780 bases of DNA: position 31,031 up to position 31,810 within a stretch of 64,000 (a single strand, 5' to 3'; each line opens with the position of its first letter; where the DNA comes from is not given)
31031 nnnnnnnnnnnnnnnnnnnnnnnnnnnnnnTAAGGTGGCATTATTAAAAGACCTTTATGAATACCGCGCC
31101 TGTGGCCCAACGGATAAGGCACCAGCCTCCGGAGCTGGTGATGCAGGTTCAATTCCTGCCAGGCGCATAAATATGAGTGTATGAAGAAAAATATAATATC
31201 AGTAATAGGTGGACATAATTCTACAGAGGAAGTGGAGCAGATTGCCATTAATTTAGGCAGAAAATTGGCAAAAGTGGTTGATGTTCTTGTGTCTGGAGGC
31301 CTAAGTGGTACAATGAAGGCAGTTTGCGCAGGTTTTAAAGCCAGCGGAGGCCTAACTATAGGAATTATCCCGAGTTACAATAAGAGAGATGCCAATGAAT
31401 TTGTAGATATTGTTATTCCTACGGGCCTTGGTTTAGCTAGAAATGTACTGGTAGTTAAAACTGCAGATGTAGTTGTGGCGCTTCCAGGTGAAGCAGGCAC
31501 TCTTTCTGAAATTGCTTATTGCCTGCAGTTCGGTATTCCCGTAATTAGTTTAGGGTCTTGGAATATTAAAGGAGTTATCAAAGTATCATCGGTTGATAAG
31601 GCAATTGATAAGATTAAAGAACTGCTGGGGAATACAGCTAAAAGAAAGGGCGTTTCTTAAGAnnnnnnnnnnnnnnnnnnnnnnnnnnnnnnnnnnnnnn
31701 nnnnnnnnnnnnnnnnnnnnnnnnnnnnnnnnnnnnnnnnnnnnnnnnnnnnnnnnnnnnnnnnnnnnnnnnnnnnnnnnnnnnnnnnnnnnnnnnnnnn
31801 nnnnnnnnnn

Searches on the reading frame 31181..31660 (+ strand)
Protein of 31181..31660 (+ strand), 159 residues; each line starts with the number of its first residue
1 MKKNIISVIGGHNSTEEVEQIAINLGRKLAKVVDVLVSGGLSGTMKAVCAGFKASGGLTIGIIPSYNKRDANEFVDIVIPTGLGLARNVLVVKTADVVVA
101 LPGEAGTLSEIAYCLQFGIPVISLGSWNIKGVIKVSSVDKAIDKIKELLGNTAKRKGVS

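Call 45: search_protein_families(library=pfam, proteins=[window:31181-31660:+], max_evalue=0.0001)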
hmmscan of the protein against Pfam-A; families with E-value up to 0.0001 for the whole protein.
window:31181-31660:+ (159 aa): 2 families
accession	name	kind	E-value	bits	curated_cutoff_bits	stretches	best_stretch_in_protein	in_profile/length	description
PF18306.6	LDcluster4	-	1.5e-38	132.2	26.3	1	4-134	2-132/151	SLOG cluster4 family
PF03641.19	Lysine_decarbox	-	7.6e-06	26.6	27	1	45-116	1-74/131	Possible lysine decarboxylase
